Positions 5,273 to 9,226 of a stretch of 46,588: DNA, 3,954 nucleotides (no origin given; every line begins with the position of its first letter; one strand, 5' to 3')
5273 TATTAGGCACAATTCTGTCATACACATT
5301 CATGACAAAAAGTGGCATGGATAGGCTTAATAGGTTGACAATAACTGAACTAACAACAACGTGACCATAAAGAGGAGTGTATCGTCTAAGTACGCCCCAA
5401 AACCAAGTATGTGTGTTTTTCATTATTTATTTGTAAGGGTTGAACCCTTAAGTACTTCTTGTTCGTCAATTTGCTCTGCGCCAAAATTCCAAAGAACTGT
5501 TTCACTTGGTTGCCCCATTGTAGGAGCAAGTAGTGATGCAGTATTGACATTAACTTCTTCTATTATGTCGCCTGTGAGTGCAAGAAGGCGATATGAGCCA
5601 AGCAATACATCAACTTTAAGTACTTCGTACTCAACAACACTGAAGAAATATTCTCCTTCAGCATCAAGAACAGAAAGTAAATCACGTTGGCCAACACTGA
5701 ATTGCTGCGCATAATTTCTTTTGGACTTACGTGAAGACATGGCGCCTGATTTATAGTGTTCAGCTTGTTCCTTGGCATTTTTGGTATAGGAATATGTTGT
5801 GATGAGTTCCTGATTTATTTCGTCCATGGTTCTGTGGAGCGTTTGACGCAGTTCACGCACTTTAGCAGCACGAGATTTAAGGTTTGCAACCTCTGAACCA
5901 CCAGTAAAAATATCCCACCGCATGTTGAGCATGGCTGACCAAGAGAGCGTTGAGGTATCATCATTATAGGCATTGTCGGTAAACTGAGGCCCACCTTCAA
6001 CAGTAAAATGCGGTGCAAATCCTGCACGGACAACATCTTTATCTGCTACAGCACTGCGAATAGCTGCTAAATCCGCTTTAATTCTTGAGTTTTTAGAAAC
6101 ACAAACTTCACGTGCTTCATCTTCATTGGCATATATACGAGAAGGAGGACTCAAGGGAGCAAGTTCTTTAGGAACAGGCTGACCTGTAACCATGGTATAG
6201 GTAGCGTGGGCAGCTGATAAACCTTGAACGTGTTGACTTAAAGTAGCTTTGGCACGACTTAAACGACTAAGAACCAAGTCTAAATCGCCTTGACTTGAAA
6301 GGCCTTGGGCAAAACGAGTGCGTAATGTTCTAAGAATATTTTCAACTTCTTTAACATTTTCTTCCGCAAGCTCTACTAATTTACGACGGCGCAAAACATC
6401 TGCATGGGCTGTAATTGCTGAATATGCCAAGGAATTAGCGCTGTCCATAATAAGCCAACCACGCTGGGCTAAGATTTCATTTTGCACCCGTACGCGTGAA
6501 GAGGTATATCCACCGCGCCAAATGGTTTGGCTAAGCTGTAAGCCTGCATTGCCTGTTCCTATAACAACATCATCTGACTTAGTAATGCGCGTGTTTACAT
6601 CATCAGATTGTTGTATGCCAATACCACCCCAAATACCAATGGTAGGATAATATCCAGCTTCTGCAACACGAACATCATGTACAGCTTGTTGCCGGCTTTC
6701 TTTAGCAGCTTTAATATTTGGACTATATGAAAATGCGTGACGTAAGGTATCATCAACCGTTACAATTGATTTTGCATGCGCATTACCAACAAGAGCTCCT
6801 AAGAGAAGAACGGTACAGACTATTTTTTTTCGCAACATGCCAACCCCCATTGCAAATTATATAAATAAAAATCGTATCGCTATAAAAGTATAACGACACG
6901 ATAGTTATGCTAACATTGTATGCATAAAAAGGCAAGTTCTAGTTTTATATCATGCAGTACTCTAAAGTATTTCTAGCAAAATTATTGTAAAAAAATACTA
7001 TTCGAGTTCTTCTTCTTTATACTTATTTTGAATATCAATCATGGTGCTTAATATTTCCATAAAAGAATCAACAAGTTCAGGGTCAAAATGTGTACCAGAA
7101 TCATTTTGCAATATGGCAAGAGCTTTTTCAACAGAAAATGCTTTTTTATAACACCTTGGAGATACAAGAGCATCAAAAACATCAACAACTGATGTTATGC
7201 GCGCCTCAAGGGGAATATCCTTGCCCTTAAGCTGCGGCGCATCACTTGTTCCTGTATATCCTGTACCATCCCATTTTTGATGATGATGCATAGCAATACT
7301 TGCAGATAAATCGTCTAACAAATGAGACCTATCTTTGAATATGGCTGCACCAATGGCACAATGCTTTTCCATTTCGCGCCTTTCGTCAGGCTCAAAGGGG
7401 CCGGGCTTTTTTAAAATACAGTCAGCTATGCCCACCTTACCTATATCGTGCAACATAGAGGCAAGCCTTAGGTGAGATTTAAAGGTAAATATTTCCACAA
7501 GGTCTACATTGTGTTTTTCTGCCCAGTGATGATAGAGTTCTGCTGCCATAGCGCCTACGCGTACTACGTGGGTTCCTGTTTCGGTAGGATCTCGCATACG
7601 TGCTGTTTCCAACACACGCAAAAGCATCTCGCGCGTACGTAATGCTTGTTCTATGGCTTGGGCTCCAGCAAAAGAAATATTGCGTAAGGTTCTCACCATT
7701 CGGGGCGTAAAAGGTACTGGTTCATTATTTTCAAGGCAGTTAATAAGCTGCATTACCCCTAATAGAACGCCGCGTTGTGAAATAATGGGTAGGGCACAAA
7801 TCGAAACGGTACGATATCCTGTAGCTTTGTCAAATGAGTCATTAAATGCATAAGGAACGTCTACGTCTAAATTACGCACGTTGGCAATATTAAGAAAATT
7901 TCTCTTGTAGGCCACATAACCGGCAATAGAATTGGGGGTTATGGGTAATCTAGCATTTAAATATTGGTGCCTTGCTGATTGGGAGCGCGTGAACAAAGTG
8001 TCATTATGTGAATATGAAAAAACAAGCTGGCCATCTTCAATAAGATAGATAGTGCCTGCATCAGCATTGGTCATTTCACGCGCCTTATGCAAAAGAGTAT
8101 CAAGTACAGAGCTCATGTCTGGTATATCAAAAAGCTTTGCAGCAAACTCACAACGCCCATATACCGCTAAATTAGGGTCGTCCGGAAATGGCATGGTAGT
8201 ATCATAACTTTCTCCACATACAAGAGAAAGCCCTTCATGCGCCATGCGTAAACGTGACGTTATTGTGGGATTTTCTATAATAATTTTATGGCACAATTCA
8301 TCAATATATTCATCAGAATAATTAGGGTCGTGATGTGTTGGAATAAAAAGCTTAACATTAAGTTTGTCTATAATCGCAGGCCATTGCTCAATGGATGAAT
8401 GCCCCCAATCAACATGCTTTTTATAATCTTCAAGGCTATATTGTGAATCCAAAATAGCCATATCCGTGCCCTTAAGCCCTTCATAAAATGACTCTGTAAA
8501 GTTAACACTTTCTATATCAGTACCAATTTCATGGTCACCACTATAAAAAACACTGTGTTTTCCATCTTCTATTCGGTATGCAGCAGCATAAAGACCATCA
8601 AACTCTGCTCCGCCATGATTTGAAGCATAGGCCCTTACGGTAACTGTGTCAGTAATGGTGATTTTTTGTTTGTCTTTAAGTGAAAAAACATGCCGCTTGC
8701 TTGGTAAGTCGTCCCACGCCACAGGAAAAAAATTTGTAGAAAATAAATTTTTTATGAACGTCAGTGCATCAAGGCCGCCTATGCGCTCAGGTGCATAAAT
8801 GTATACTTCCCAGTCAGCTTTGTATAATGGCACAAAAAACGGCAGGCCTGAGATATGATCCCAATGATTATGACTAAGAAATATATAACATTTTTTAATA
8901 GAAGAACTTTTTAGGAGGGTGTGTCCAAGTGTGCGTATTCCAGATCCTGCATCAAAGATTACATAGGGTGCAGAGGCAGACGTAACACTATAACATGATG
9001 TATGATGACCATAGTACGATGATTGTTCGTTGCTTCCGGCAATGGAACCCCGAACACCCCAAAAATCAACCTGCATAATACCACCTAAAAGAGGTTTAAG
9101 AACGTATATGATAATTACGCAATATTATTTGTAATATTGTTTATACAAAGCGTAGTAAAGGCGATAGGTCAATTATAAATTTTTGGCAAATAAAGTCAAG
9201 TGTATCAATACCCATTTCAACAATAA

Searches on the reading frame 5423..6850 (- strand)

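Call 95: search_protein_families(library=pfam, proteins=[window:5423-6850:-], max_evalue=0.0001)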
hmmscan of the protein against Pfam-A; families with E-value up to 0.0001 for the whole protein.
window:5423-6850:- (475 aa): 1 family
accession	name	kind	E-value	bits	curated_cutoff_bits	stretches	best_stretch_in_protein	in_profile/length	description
PF02321.23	OEP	-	4.7e-49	167.2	22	2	33-223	2-187/187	Outer membrane efflux protein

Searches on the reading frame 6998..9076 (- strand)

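Call 95: search_protein_families(library=pfam, proteins=[window:6998-9076:-], max_evalue=0.0001)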
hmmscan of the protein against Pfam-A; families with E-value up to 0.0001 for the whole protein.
window:6998-9076:- (692 aa): 6 families
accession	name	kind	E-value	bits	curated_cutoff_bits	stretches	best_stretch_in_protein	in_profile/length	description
PF13487.12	HD_5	-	1.5e-24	87.1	27.2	1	534-668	40-170/170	HD domain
PF12706.13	Lactamase_B_2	-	1.7e-17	64.1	27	1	39-249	3-200/200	Beta-lactamase superfamily domain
PF01966.28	HD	-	8.7e-16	58.7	22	1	501-636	2-115/116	HD domain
PF01590.32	GAF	-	1.9e-11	45.1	22.4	1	320-475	1-133/133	GAF domain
PF13185.12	GAF_2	-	8.4e-10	39.4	28.6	1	320-476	3-136/136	GAF domain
PF00753.33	Lactamase_B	-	1.2e-06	29.1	22.7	1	25-101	5-83/196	Metallo-beta-lactamase superfamily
